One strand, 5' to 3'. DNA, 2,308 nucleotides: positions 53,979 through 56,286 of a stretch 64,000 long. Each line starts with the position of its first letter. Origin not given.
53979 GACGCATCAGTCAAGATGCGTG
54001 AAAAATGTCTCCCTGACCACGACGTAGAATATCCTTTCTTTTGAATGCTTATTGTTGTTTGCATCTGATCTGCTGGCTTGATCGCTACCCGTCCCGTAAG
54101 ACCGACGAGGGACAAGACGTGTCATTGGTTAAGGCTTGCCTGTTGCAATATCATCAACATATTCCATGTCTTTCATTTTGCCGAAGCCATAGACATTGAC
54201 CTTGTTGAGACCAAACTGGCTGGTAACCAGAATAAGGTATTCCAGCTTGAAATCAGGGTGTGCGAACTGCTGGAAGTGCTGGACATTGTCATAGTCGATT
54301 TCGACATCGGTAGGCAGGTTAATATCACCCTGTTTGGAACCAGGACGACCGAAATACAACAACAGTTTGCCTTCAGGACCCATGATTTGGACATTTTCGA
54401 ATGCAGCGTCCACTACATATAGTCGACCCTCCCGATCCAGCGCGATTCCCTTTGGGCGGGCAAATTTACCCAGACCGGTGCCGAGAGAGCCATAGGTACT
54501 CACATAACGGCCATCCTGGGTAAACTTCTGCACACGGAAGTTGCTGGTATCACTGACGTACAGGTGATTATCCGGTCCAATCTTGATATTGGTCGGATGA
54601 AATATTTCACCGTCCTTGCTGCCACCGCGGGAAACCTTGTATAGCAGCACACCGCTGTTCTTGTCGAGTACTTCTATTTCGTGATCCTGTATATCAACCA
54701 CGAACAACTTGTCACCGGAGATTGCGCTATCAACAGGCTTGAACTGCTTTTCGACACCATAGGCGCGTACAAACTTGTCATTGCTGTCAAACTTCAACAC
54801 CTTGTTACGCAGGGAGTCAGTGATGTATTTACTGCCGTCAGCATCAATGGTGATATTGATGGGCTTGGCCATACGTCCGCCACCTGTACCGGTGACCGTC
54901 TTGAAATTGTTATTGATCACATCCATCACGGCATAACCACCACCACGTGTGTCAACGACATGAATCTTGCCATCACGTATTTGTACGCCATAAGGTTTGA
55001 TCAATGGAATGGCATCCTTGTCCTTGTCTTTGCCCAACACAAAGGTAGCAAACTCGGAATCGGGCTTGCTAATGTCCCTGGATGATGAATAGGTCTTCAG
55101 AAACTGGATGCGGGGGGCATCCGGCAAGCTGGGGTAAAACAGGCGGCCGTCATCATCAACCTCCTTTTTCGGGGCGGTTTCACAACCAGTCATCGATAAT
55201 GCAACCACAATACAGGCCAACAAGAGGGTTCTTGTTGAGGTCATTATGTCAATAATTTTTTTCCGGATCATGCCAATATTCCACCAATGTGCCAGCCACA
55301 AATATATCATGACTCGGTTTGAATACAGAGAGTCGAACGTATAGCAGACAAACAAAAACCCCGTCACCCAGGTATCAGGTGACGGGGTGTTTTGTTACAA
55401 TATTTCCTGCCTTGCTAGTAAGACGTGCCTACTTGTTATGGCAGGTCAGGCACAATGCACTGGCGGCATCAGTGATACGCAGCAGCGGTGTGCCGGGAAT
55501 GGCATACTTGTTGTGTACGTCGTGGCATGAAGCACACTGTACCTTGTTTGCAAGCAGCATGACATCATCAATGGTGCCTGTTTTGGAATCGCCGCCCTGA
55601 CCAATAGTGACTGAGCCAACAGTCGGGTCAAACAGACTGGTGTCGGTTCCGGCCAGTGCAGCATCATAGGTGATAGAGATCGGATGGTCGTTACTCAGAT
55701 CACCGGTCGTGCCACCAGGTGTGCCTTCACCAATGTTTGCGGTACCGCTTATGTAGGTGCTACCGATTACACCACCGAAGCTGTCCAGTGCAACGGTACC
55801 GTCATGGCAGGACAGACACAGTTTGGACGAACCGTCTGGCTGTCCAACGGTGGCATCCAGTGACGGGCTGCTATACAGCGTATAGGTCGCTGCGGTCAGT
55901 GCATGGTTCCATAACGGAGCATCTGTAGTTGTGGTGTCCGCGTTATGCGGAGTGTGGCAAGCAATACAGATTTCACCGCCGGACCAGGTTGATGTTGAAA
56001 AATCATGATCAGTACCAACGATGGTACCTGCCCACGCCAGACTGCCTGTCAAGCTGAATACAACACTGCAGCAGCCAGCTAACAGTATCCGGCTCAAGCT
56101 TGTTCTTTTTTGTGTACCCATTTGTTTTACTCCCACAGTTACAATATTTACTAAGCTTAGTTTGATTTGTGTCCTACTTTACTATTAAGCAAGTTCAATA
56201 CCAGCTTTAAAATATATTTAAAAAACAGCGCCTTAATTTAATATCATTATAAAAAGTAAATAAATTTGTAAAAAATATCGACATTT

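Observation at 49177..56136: Minus-strand operon resembling a porin-cytochrome outer-membrane electron conduit, decorated with two NHL lipoproteins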

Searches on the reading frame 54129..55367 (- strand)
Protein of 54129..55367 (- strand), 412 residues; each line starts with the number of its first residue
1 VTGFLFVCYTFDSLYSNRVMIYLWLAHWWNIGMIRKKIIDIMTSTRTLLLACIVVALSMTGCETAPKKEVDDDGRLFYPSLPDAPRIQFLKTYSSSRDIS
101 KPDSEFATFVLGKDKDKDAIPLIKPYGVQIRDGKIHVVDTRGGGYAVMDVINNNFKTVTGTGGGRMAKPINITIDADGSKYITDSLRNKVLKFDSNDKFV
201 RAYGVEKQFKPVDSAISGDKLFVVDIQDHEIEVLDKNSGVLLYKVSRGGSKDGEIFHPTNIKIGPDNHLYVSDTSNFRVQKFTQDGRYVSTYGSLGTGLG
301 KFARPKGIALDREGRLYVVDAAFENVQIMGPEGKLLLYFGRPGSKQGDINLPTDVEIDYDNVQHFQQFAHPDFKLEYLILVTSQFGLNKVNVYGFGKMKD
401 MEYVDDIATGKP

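Call 3: search_protein_families(library=pfam, proteins=[window:54129-55367:-], max_evalue=0.01)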
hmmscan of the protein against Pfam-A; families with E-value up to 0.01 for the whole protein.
window:54129-55367:- (412 aa): 6 families
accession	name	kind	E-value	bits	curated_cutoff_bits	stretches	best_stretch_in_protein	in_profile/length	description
PF01436.27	NHL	-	1.4e-11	44.3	20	1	258-282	4-28/28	NHL repeat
PF17170.10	DUF5128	-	1.3e-07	31.5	22.9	1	255-322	43-110/321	6-bladed beta-propeller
PF25021.1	TEN_NHL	-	8.3e-07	28.7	27.1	0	301-322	140-161/357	Teneurin NHL domain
PF24684.1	Vgb_lyase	-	2.6e-06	26.9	50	1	125-335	15-213/290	Virginiamycin B lyase family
PF08450.18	SGL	-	7.2e-05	22.9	26.3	1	259-336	137-217/246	SMP-30/Gluconolactonase/LRE-like region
PF23500.1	DUF7133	-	0.0031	17.3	27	0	254-280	327-353/385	Domain of unknown function (DUF7133)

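Call 4: search_protein_families(library=ncbifam, proteins=[window:54129-55367:-], max_evalue=0.01)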
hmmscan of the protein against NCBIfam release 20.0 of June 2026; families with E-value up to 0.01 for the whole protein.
window:54129-55367:- (412 aa): 4 families
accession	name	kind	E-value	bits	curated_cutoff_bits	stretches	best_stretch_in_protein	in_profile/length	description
NF035926.1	scyF_NHL_VPEP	equivalog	4.8e-35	121.4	350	2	220-361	115-259/376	scytonemin biosynthesis PEP-CTERM protein ScyF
NF033206.1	ScyE_fam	subfamily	5.7e-08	32.7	80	1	258-359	208-311/333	ScyD/ScyE family protein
TIGR02604.1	Piru_Ver_Nterm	subfamily_domain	5.4e-05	22.7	122.2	0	220-287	283-352/367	PVC-type heme-binding CxxCH protein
NF047780.1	LIC12708_fam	subfamily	0.00023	20.2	150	1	176-322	65-201/391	LIC_12708 family protein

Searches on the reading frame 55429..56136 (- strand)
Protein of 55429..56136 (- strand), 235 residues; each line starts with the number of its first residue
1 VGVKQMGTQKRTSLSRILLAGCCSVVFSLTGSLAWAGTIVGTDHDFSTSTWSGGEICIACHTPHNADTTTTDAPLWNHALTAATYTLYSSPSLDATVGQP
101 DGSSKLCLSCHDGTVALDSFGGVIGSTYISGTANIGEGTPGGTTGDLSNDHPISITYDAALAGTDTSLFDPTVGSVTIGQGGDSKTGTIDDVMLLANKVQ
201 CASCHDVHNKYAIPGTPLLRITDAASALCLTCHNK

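Call 3: search_protein_families(library=pfam, proteins=[window:55429-56136:-], max_evalue=0.01)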
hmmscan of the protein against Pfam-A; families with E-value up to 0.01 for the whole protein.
window:55429-56136:- (235 aa): 4 families
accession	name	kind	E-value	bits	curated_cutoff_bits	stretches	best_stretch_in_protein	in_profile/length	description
PF09699.15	Paired_CXXCH_1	-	1.2e-09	38.1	20.6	1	199-235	7-38/41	Doubled CXXCH motif (Paired_CXXCH_1)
PF14522.11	Cytochrome_C7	-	4.1e-07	30.2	24.8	0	197-234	40-67/67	Cytochrome c7 and related cytochrome c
PF24734.1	DUF7685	-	0.00037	20.8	27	0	97-116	17-37/43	Domain of unknown function (DUF7685)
PF14537.11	Cytochrom_c3_2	-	0.00046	21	25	0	196-234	55-79/79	Cytochrome c3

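Call 4: search_protein_families(library=ncbifam, proteins=[window:55429-56136:-], max_evalue=0.01)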
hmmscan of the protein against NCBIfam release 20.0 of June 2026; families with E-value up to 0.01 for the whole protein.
window:55429-56136:- (235 aa): 6 families
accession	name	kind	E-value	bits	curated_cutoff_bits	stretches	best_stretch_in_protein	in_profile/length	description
TIGR01905.1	paired_CXXCH_1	subfamily_domain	2.7e-06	27.2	25.2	0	198-234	6-37/41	doubled CXXCH domain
NF041028.1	decahem_GSU2203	exception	2.3e-05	23.8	325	1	197-234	173-208/317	GSU2203 family decaheme c-type cytochrome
NF049875.1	NetB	exception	0.00015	21.7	380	0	195-235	160-197/211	Nrf-like electron transfer protein NetB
TIGR03508.1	decahem_SO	subfamily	0.00058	19.4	192.2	0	197-234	142-175/258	DmsE family decaheme c-type cytochrome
TIGR03507.1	decahem_SO1788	subfamily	0.001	17.6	209.3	0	196-234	267-303/672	OmcA/MtrC family decaheme c-type cytochrome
TIGR03153.1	cytochr_NrfH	equivalog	0.0088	16.1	134.2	0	48-115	46-113/138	cytochrome c nitrite reductase small subunit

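Call 66: search_solved_structures(query=window:55429-56136:-, max_evalue=0.01, show_alignments=3)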
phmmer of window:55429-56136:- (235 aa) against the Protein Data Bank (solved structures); distinct sequences matched with E-value up to 0.01: 2.
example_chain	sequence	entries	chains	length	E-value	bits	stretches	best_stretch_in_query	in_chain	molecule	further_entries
9yuq_N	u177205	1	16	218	4.9e-25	91.7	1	37-235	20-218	Putative multiheme cytochrome c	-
7tfs_A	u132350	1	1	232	1.4e-22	83.6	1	31-235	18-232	Cytochrome c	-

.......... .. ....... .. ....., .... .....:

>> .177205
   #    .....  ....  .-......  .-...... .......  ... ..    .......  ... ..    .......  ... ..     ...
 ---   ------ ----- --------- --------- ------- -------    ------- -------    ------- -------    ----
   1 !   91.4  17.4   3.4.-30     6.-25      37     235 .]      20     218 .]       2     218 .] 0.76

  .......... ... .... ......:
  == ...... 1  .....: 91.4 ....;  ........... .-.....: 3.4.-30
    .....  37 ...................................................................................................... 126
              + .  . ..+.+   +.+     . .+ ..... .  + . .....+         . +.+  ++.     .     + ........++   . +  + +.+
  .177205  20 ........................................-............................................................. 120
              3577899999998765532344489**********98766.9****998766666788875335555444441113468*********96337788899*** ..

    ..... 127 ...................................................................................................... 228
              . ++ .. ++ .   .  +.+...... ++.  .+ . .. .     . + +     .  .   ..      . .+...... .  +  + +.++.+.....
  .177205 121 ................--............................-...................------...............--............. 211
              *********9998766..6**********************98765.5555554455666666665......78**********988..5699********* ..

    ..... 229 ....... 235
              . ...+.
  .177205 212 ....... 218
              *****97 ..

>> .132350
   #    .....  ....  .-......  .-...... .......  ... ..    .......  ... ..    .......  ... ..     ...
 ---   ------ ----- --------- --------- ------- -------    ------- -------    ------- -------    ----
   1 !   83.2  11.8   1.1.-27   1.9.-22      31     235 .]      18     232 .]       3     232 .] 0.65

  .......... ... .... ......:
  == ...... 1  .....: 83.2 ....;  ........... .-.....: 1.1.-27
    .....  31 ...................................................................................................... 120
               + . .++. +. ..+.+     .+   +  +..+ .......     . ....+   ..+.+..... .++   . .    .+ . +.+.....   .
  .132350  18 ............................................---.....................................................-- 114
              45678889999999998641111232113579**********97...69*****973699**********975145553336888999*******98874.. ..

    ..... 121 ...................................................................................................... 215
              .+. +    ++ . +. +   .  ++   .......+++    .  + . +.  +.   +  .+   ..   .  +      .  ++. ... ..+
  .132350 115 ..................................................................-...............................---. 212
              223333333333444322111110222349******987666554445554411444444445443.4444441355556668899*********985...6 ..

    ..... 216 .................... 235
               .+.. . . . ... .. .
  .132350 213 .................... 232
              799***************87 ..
